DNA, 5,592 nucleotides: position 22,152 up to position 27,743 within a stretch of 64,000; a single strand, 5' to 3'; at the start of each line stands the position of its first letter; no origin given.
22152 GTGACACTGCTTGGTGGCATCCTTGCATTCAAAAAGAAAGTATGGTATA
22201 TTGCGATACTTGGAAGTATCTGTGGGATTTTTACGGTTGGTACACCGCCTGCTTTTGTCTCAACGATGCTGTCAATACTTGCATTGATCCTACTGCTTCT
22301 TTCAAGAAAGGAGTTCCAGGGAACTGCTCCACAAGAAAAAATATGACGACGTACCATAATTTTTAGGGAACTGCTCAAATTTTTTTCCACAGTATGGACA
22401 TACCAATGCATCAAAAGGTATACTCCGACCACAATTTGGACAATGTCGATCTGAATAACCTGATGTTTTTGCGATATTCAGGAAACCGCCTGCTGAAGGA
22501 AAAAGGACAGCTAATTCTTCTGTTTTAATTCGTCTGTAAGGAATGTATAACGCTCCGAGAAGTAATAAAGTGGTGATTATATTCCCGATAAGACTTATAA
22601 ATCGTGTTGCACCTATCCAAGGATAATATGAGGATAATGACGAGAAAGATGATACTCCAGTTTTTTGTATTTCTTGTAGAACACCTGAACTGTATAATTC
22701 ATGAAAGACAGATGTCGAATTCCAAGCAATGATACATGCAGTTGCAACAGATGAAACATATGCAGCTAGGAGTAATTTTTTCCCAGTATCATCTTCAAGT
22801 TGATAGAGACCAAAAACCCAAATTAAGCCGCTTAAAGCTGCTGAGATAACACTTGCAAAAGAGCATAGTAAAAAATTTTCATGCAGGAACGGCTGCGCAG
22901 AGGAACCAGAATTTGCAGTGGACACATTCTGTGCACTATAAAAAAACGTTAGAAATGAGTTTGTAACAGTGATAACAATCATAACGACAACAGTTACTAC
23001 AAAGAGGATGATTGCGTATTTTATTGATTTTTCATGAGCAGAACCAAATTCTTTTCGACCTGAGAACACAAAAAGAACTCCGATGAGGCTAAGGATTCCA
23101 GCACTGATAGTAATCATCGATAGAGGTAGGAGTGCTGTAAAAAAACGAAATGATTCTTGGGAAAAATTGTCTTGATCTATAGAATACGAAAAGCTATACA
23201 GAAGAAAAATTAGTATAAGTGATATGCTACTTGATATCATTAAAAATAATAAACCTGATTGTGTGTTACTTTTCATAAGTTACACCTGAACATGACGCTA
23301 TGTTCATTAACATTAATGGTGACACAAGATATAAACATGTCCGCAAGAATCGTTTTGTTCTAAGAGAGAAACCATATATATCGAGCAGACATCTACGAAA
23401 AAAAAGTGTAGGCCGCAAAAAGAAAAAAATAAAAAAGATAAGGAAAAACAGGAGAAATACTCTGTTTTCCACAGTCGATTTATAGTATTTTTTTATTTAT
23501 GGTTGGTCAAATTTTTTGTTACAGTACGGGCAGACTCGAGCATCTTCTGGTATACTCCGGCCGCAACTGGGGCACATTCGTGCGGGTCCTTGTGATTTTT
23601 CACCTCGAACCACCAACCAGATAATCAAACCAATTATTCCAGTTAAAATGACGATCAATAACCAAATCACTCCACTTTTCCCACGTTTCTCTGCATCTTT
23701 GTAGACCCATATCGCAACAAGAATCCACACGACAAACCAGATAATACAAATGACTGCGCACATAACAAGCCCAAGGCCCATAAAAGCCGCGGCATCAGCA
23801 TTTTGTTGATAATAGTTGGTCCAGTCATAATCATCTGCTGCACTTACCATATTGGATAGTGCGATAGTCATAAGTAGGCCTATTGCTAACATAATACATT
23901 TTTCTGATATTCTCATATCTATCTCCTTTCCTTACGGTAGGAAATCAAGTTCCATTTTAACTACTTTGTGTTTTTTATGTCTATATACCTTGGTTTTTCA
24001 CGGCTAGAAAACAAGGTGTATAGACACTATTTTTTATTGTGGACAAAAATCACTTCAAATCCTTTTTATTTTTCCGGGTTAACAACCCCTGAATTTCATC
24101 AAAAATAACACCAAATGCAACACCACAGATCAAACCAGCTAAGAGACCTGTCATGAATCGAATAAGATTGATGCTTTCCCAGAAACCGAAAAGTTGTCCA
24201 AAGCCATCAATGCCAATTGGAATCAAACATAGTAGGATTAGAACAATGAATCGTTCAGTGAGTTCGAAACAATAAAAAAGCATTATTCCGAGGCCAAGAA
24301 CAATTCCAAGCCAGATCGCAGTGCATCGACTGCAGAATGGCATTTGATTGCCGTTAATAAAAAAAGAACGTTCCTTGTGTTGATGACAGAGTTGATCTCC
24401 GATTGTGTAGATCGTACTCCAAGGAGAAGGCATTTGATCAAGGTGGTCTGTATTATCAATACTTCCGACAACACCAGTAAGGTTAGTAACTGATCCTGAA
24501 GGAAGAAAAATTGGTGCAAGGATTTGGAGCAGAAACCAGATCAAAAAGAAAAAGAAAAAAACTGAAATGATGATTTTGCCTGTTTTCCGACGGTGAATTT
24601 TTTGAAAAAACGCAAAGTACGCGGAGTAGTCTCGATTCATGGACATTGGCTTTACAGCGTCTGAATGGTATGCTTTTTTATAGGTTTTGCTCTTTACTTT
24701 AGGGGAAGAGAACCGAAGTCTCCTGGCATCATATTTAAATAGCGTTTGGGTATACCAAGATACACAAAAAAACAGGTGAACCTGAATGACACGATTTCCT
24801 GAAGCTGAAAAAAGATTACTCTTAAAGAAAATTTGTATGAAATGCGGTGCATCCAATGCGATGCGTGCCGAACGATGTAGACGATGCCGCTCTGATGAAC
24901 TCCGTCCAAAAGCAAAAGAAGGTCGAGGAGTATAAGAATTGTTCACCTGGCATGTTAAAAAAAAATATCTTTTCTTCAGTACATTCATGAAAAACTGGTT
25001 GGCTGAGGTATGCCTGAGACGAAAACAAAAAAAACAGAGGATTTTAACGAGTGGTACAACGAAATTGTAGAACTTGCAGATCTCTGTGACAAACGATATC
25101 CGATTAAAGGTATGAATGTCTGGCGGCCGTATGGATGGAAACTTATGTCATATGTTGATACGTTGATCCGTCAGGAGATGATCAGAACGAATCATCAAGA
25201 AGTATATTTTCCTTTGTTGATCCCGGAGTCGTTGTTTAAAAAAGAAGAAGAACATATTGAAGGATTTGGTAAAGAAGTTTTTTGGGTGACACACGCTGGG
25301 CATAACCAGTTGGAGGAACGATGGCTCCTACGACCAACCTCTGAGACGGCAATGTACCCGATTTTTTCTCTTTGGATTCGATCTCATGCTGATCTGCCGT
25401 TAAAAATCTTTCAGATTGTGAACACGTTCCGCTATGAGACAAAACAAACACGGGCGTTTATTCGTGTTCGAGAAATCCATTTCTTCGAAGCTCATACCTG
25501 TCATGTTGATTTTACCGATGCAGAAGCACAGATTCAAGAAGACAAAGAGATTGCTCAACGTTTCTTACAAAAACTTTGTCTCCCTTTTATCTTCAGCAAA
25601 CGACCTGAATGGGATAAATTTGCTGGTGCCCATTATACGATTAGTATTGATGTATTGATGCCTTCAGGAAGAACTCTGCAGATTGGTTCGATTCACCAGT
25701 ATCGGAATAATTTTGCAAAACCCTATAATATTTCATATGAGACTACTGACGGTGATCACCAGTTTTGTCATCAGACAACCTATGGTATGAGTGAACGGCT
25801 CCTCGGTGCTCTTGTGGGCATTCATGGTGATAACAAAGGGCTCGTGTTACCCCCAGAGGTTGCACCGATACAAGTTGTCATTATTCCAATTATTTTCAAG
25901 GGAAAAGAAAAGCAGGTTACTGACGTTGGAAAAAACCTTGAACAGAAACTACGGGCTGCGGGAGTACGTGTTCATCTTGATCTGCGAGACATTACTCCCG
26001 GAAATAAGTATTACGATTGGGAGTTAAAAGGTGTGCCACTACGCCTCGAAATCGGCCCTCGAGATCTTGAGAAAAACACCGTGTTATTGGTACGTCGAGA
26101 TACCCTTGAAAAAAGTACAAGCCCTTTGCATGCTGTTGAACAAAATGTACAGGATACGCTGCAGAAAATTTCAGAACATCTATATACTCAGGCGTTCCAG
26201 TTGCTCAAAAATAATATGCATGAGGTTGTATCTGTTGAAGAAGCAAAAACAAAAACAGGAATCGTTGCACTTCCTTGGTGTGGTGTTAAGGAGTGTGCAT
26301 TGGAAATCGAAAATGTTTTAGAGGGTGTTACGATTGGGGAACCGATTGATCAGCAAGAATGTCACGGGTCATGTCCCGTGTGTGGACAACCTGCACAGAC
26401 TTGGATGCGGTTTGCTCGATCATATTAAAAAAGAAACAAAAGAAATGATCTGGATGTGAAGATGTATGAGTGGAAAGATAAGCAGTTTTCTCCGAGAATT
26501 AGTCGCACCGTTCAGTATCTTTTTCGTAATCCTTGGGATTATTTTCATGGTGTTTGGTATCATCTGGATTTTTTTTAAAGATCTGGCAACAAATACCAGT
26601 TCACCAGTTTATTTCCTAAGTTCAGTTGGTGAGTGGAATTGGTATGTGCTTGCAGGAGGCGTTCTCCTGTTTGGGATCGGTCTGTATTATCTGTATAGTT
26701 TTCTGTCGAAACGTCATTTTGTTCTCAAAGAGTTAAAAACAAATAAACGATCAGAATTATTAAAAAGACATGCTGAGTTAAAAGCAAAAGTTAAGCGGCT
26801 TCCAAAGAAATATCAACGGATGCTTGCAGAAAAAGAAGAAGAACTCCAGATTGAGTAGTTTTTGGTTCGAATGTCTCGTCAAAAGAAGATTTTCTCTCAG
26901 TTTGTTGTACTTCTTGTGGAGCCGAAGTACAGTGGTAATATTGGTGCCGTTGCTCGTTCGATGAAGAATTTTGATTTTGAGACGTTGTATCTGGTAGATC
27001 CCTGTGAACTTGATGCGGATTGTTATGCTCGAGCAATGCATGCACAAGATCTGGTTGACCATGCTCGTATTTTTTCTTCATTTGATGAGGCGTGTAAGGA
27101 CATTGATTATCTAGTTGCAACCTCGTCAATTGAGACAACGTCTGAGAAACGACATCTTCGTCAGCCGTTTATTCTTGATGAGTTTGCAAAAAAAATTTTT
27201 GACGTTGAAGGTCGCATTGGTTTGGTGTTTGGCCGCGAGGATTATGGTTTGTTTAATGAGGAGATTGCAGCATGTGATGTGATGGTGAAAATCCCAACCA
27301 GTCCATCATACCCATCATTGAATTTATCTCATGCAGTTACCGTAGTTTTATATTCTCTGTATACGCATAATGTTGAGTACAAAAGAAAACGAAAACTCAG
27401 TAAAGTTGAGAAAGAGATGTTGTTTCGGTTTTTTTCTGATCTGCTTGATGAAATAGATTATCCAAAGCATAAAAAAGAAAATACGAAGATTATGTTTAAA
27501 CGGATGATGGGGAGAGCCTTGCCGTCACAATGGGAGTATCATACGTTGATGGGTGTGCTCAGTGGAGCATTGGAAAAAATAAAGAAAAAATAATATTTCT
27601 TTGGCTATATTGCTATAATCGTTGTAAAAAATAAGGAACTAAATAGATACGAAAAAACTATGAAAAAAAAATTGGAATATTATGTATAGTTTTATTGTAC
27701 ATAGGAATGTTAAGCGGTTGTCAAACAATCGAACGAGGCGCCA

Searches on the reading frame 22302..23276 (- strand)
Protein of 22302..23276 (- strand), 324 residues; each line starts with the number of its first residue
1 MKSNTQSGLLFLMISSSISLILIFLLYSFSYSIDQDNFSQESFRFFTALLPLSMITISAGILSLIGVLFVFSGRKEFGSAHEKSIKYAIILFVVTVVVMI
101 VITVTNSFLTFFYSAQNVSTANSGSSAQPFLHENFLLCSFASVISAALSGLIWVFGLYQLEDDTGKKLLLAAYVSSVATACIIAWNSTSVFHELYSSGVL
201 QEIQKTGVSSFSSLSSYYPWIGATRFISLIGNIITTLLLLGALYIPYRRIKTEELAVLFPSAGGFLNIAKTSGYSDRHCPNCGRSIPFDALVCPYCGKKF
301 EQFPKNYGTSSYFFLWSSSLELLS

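Call 57: search_protein_families(library=pfam, proteins=[window:22302-23276:-], max_evalue=0.0001)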
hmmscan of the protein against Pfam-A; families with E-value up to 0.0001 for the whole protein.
window:22302-23276:- (324 aa): 3 families
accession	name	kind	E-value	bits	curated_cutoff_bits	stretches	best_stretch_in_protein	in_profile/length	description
PF09889.16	DUF2116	-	6.4e-08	32.9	26.8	0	277-305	4-33/59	Probable treble clef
PF10571.15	UPF0547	-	1.5e-06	28.6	29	1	277-300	1-24/26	Uncharacterised protein family UPF0547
PF13248.11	Zn_ribbon_3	-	3.9e-06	26.6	27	1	279-300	5-26/26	zinc-ribbon domain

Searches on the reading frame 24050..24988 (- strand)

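Call 57: search_protein_families(library=pfam, proteins=[window:24050-24988:-], max_evalue=0.0001)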
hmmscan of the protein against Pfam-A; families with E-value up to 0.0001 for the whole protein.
window:24050-24988:- (312 aa): 1 family
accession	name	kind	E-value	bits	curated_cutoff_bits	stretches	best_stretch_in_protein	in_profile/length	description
PF09858.14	DUF2085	-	1.1e-26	93.5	25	1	201-288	1-87/90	Predicted membrane protein (DUF2085)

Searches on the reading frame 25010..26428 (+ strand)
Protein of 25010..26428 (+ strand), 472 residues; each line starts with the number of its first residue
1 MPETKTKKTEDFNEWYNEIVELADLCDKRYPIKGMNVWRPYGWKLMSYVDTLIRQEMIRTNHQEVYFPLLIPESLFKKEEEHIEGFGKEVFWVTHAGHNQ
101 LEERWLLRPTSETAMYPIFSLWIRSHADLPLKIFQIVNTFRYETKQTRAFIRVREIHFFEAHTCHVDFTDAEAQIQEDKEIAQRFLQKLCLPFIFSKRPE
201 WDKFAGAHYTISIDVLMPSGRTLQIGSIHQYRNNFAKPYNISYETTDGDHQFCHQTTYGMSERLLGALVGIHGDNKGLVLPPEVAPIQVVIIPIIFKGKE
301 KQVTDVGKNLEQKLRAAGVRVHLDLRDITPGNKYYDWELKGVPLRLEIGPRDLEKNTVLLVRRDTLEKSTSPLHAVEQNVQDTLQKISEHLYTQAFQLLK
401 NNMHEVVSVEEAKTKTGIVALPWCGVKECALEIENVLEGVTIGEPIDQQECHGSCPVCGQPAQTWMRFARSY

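Call 8: search_protein_families(library=ncbifam, proteins=[window:25010-26428:+], max_evalue=0.00001)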
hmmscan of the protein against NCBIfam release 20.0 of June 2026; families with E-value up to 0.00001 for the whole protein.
window:25010-26428:+ (472 aa): 10 families
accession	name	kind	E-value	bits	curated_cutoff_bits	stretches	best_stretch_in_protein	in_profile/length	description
TIGR00408.1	proS_fam_I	equivalog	4.4e-170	566.7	437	1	6-472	2-475/475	proline--tRNA ligase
NF006625.0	PRK09194.1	equivalog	3.2e-45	155.1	558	2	220-379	400-557/559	proline--tRNA ligase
NF008979.1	PRK12325.1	exception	3.6e-41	141.5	550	2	219-377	276-433/437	proline--tRNA ligase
TIGR00409.1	proS_fam_II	equivalog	3.9e-36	125.1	306.7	2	221-378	407-563/568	proline--tRNA ligase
TIGR00418.1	thrS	equivalog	1.2e-25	90.5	383.65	2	25-197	182-353/565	threonine--tRNA ligase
NF003068.0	PRK03991.1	equivalog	3.3e-17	62.1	484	1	234-387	440-595/613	threonine--tRNA ligase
NF003211.1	PRK04173.1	equivalog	4.2e-14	52.2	312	1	278-378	356-452/454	glycine--tRNA ligase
TIGR00389.1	glyS_dimeric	equivalog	6.4e-10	38.2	243.3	1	278-381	463-562/565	glycine--tRNA ligase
TIGR00442.1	hisS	equivalog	8.3e-09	34.9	286.75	1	31-175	2-139/406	histidine--tRNA ligase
TIGR00414.1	serS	equivalog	6e-07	28.8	301.65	1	59-283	189-412/418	serine--tRNA ligase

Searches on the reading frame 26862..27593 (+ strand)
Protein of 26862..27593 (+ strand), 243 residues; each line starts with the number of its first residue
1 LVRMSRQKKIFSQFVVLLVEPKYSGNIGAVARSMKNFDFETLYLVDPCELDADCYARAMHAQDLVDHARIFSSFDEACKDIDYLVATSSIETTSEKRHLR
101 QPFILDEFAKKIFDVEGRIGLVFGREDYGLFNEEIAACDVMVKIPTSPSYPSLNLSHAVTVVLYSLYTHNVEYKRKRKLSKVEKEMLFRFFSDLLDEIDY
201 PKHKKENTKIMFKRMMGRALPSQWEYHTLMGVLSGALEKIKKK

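Call 57: search_protein_families(library=pfam, proteins=[window:26862-27593:+], max_evalue=0.0001)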
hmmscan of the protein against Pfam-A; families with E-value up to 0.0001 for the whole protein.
window:26862-27593:+ (243 aa): 1 family
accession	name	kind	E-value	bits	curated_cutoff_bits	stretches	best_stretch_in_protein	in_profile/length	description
PF00588.24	SpoU_methylase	-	1.6e-29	103.3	29.7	1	14-164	2-142/142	SpoU rRNA Methylase family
